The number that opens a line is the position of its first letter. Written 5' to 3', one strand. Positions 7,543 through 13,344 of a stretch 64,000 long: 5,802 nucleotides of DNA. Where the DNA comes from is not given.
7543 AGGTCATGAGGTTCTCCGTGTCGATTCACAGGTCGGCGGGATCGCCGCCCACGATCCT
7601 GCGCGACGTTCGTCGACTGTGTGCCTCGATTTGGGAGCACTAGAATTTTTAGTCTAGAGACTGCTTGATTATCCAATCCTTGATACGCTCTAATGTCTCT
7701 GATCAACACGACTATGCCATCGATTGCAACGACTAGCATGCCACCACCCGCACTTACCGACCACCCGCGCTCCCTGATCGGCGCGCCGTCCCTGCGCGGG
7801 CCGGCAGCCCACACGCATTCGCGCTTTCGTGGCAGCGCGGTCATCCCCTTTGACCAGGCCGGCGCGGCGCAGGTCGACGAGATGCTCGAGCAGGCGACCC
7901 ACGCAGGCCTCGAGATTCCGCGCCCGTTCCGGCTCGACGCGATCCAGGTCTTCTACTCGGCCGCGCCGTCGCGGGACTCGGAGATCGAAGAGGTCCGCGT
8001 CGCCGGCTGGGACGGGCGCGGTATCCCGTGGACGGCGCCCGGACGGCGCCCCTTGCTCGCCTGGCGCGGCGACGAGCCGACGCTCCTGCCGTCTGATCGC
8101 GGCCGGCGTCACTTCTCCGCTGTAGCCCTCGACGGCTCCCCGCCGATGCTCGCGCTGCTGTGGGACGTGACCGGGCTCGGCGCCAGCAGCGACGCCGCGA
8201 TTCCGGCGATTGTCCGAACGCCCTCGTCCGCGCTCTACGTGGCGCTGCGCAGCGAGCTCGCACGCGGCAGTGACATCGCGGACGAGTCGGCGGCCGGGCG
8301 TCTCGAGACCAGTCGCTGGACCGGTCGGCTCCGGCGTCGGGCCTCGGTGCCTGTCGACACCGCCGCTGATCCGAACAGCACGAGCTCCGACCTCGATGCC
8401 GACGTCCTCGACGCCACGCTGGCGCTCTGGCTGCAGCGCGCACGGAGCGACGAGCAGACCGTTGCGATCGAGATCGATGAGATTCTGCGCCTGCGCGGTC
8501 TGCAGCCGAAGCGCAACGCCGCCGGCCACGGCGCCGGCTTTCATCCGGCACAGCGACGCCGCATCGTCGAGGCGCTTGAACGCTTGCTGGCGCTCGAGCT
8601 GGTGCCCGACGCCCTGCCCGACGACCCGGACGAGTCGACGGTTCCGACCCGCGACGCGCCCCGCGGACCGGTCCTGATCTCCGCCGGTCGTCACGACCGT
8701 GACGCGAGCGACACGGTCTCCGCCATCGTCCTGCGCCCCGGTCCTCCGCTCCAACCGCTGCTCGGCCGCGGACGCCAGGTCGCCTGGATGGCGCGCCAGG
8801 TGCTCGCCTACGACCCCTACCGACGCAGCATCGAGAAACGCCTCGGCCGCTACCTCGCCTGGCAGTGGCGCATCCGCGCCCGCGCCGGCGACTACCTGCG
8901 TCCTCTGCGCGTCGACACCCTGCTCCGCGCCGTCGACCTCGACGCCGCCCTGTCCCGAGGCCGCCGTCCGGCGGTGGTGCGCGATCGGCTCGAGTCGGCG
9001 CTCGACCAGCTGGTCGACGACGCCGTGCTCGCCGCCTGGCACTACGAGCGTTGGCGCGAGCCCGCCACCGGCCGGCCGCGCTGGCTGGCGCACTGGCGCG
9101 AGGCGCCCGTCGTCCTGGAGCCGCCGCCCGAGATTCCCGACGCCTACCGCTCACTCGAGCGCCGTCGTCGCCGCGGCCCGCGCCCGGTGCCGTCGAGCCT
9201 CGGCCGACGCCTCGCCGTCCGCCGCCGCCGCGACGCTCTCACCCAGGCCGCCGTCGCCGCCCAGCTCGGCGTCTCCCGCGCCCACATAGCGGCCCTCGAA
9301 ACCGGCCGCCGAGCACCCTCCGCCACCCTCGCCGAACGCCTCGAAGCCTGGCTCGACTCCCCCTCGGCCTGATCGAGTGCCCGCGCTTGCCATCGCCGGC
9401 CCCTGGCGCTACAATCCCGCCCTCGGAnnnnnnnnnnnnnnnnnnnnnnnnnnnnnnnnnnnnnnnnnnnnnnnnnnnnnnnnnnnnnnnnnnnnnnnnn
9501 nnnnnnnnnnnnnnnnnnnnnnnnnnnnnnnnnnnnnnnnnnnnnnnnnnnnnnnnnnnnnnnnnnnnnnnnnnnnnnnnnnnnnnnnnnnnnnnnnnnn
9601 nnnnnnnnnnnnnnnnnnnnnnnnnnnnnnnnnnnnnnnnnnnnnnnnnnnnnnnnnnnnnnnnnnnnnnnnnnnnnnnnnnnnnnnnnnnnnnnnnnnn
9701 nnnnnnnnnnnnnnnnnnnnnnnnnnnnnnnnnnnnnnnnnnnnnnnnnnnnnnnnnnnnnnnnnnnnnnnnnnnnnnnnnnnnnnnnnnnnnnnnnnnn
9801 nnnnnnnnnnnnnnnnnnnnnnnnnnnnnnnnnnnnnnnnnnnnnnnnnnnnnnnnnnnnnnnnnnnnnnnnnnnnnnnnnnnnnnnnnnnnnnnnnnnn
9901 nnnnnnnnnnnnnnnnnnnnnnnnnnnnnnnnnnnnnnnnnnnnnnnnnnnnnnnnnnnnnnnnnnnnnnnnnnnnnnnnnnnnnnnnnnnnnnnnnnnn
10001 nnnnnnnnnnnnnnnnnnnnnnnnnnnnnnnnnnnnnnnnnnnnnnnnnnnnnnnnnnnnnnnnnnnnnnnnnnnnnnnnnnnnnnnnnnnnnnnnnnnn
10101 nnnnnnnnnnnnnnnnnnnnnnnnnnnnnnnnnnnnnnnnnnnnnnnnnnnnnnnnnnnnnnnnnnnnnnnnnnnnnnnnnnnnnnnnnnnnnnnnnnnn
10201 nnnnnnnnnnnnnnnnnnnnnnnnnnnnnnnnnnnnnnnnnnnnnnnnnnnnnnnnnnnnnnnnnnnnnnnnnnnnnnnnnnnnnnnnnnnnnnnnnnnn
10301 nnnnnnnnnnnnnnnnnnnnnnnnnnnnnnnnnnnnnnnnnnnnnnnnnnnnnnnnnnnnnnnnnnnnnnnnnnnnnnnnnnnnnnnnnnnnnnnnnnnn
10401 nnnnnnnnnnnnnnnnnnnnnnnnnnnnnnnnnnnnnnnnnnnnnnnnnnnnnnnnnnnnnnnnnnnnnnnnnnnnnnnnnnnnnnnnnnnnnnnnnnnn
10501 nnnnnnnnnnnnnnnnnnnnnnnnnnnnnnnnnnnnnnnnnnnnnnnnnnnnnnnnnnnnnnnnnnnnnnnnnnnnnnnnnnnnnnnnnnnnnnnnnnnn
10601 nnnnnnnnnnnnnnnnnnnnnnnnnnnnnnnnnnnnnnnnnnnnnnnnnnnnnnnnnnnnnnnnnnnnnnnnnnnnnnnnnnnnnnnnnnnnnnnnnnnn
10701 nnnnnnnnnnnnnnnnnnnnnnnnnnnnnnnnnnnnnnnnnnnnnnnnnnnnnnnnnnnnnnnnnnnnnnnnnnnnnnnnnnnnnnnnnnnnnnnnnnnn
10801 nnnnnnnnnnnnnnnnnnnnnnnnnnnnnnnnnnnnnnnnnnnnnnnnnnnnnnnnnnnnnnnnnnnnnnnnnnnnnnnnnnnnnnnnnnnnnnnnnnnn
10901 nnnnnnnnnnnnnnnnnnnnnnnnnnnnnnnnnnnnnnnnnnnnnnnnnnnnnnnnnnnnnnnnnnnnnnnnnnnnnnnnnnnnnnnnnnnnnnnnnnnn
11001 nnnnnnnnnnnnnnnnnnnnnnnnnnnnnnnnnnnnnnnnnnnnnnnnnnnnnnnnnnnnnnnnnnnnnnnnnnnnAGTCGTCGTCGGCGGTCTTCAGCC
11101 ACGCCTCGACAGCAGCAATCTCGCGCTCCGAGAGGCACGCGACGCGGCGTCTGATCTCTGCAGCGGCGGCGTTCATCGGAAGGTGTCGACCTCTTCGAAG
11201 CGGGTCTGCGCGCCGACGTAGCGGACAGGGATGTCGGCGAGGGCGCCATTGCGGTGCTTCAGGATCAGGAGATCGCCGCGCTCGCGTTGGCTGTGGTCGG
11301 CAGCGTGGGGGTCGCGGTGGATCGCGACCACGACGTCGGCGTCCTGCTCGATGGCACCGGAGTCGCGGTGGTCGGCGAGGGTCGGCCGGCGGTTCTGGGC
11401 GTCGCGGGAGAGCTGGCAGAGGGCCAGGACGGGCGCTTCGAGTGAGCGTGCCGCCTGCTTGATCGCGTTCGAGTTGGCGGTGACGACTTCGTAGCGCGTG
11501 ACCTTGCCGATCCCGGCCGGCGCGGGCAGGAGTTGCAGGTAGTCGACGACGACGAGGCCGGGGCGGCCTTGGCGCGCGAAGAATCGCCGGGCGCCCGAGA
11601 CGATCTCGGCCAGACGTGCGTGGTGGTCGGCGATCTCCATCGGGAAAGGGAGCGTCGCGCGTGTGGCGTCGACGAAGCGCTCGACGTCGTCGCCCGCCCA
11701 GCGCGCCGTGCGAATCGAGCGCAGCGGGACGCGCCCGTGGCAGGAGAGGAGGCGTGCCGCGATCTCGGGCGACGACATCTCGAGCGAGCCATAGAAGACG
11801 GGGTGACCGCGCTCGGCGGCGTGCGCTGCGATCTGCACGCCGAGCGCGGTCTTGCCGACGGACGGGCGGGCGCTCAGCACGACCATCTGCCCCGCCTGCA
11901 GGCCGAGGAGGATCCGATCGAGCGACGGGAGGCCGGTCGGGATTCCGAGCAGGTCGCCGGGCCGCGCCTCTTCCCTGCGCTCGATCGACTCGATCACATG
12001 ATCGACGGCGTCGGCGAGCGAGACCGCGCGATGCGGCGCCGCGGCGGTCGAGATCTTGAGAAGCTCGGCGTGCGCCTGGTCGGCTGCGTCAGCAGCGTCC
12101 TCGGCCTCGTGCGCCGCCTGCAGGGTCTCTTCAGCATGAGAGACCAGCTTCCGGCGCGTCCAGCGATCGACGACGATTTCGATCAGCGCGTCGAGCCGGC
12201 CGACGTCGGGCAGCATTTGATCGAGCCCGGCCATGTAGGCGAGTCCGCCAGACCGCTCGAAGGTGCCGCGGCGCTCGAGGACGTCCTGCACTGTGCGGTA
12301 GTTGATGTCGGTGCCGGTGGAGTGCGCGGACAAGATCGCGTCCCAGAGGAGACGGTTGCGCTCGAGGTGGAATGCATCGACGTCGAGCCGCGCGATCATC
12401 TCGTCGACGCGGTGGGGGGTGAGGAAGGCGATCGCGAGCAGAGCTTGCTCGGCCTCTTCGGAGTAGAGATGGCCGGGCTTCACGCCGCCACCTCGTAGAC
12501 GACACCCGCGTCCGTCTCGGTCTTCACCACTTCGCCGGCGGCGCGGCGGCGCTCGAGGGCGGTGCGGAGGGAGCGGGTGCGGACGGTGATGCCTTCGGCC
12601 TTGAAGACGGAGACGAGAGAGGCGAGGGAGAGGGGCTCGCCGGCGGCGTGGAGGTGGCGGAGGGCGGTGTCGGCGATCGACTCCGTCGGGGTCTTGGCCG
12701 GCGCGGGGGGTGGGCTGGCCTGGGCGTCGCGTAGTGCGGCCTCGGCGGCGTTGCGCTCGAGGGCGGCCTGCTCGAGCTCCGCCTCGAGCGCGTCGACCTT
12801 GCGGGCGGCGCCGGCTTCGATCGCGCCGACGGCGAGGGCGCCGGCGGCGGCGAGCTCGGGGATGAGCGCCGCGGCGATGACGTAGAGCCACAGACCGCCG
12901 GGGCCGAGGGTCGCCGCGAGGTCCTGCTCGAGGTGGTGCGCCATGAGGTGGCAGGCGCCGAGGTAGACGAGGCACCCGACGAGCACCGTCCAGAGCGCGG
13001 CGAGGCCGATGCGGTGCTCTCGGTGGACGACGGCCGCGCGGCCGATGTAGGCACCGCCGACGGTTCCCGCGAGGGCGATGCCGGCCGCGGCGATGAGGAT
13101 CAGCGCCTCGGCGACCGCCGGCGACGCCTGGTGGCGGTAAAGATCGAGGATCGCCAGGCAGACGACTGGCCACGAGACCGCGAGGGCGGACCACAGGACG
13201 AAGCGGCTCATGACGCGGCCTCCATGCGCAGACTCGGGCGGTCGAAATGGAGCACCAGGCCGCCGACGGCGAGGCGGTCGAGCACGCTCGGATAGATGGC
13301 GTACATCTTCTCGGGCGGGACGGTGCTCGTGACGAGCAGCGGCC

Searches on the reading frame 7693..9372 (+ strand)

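Call 100: search_protein_families(library=pfam, proteins=[window:7693-9372:+], max_evalue=0.001)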
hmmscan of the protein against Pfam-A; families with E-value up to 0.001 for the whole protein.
window:7693-9372:+ (559 aa): 2 families
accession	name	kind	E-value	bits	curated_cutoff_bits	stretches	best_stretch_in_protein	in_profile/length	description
PF13560.12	HTH_31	-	2e-09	38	27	1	503-550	2-50/64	Helix-turn-helix domain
PF01381.28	HTH_3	-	5e-08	33.3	23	1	515-551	9-45/55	Helix-turn-helix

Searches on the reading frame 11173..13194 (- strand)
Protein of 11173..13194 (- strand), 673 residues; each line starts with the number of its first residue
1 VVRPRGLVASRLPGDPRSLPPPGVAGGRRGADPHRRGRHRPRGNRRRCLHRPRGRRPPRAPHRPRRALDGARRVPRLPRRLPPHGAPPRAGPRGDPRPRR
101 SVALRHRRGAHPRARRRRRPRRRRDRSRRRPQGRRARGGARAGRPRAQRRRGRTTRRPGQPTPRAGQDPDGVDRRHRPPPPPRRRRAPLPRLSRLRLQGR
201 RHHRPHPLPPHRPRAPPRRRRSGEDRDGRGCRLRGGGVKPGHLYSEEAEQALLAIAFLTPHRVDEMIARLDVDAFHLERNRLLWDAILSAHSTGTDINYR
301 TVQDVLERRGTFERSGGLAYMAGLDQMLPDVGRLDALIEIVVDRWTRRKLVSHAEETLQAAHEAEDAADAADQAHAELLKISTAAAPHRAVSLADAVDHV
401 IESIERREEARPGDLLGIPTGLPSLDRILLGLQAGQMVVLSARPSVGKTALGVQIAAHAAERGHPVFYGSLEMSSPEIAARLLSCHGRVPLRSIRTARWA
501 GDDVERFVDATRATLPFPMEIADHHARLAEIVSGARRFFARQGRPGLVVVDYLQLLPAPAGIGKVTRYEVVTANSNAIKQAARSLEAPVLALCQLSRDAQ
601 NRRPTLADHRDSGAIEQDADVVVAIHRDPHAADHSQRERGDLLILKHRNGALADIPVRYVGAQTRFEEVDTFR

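Call 36: search_protein_families(library=phrogs, proteins=[window:11173-13194:-], max_evalue=0.001)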
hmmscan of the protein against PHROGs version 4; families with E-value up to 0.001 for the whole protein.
window:11173-13194:- (673 aa): 7 families
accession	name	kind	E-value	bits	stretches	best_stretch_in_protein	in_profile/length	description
phrog_19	-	DNA, RNA and nucleotide metabolism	6.4e-85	287.2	1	243-670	158-582/621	DnaB-like replicative helicase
phrog_239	-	DNA, RNA and nucleotide metabolism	7e-33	115.5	1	365-671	290-601/801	DNA primase/helicase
phrog_243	-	DNA, RNA and nucleotide metabolism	6.1e-31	108.4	1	408-670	10-269/273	DnaB-like replicative helicase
phrog_11530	-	unknown function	3.2e-24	86.8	1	526-660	14-149/184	-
phrog_23150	-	unknown function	6.8e-09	36.6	1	344-456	101-215/217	-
phrog_97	-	other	5.2e-07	30.2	1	417-585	49-205/506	UvsX-like recombinase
phrog_8337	-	DNA, RNA and nucleotide metabolism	0.00017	22.1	1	418-470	50-105/273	DNA repair protein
